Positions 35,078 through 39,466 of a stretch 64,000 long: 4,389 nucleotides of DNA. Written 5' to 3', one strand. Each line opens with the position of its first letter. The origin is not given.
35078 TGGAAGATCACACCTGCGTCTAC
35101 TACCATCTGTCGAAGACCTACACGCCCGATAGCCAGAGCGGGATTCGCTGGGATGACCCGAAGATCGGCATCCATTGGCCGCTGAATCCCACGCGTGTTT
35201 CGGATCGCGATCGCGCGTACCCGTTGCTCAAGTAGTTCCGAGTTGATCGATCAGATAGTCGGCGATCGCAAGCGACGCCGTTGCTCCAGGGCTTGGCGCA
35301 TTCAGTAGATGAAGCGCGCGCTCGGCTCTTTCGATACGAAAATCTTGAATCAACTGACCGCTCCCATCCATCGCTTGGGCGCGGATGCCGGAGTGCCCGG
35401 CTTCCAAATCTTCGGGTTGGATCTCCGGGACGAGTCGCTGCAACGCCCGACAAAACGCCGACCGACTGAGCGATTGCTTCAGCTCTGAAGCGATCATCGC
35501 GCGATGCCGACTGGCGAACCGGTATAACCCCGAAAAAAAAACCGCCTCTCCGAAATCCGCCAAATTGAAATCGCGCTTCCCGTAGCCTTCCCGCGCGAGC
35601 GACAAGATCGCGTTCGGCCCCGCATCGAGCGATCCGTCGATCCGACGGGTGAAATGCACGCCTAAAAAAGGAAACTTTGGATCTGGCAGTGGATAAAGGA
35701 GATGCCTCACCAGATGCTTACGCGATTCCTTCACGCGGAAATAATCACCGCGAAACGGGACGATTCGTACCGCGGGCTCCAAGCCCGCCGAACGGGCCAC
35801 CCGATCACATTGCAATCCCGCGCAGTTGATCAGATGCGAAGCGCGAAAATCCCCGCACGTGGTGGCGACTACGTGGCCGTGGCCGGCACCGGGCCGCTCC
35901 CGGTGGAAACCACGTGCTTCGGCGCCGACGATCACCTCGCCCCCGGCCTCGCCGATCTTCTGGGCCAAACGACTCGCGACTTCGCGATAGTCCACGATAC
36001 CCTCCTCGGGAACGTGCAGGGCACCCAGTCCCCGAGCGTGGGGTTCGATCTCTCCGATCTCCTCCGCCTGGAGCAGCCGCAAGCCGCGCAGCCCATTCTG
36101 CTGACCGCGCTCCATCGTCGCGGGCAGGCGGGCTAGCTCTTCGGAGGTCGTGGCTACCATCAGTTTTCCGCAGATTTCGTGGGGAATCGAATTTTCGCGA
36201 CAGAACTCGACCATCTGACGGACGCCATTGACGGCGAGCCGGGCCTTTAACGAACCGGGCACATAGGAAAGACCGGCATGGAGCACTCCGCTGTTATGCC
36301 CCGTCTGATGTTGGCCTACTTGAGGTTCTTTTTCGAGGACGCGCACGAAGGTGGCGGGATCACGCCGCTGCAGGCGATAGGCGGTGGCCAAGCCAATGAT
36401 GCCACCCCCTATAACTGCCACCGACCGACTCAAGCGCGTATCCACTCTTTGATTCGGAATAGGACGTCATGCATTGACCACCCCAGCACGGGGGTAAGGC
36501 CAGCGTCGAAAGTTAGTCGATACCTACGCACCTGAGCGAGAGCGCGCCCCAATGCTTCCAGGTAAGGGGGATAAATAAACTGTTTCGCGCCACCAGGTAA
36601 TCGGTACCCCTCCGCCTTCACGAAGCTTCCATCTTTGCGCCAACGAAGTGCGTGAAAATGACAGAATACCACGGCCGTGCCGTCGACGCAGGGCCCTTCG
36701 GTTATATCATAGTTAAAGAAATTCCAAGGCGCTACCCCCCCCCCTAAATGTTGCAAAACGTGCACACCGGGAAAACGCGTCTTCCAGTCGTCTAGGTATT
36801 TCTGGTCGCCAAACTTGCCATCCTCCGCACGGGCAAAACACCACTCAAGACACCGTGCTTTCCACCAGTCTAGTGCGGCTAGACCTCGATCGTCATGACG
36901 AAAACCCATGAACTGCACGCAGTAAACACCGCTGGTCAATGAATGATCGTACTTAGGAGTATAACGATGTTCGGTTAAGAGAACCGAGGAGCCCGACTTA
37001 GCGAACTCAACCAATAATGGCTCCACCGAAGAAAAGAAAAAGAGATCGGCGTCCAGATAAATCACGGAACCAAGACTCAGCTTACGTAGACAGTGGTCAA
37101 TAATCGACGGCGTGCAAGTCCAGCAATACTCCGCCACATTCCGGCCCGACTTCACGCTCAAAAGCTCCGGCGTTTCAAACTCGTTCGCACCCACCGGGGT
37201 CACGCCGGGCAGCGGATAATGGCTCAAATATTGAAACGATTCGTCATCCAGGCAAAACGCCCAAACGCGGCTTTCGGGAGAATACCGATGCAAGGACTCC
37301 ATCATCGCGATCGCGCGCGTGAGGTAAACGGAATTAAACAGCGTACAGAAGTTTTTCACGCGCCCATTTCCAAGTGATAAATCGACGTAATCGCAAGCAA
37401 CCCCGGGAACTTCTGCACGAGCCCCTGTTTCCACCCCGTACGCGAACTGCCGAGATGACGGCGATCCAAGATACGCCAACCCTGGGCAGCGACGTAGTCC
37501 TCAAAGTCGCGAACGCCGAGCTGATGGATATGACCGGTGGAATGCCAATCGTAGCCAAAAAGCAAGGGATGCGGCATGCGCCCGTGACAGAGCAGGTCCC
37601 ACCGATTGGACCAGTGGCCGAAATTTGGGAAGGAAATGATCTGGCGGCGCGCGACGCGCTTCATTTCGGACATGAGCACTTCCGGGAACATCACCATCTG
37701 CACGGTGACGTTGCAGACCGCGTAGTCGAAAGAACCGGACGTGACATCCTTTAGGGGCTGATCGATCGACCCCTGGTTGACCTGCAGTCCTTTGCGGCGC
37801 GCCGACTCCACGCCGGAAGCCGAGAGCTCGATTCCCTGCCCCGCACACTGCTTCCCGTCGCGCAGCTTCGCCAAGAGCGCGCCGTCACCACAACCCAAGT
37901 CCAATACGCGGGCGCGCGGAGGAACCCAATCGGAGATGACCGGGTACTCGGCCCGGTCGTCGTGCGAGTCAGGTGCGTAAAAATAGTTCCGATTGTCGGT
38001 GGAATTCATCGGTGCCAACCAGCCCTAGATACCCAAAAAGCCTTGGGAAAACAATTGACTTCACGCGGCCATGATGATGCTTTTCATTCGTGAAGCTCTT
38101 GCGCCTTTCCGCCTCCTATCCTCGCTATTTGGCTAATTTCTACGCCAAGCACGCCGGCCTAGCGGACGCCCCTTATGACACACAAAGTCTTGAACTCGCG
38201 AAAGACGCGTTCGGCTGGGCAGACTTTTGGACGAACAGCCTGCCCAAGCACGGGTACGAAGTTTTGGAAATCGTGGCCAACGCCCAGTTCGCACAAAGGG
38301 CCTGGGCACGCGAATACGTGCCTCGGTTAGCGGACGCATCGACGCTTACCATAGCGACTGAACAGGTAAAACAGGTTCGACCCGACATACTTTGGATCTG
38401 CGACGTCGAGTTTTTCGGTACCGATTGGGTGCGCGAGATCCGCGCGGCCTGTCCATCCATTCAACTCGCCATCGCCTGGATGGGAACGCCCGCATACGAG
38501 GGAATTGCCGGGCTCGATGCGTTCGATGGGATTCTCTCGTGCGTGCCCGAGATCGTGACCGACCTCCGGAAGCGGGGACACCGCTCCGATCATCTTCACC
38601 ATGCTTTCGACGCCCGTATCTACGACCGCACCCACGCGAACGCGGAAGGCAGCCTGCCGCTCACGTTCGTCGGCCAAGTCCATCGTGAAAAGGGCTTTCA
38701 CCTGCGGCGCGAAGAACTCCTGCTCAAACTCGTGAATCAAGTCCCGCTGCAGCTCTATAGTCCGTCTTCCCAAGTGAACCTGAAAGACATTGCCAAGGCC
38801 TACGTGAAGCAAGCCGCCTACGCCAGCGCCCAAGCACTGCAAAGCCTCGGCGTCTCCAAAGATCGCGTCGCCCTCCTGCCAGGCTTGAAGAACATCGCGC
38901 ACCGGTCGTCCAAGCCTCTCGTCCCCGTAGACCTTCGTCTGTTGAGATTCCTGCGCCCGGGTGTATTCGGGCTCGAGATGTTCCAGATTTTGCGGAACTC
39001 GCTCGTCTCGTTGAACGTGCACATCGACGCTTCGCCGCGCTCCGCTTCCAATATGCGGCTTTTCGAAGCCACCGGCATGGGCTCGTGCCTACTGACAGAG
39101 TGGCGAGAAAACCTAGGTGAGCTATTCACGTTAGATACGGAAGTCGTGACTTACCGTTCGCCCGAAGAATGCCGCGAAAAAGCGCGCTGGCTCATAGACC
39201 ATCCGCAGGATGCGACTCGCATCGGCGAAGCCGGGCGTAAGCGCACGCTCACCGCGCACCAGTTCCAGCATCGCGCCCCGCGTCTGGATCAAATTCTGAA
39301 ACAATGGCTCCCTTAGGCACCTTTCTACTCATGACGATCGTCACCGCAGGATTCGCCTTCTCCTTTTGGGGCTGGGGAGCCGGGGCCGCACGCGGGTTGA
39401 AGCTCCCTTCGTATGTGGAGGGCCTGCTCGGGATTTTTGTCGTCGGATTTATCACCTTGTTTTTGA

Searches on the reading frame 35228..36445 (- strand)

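Call 48: search_protein_families(library=pfam, proteins=[window:35228-36445:-], max_evalue=0.001)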
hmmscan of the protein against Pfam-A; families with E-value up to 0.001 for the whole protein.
window:35228-36445:- (405 aa): 3 families
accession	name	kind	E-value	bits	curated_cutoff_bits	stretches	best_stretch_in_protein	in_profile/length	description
PF01266.30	DAO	-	3.8e-59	201.4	27.9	1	9-400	2-352/353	FAD dependent oxidoreductase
PF13450.12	NAD_binding_8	-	6.7e-06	26.7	21.9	1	11-45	1-33/68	NAD(P)-binding Rossmann-like domain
PF00890.30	FAD_binding_2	-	0.00013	21.7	20.4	1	9-199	2-188/414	FAD binding domain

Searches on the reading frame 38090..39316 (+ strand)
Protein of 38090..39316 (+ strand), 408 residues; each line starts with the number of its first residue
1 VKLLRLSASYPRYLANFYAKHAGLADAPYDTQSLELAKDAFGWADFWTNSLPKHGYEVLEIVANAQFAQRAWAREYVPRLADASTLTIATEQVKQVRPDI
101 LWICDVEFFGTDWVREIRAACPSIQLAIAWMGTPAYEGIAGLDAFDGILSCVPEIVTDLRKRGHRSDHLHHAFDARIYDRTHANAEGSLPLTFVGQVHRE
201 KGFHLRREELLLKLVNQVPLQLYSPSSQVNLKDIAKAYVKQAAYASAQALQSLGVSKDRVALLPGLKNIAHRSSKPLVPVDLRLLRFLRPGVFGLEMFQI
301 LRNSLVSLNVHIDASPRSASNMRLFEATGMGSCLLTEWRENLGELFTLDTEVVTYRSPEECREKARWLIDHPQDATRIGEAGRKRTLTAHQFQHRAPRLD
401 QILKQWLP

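Call 48: search_protein_families(library=pfam, proteins=[window:38090-39316:+], max_evalue=0.001)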
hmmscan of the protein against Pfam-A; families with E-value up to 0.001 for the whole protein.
window:38090-39316:+ (408 aa): 1 family
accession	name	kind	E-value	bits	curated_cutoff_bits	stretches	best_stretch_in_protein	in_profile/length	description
PF13524.12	Glyco_trans_1_2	-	4.4e-26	92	25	1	292-399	35-142/144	Glycosyl transferase-like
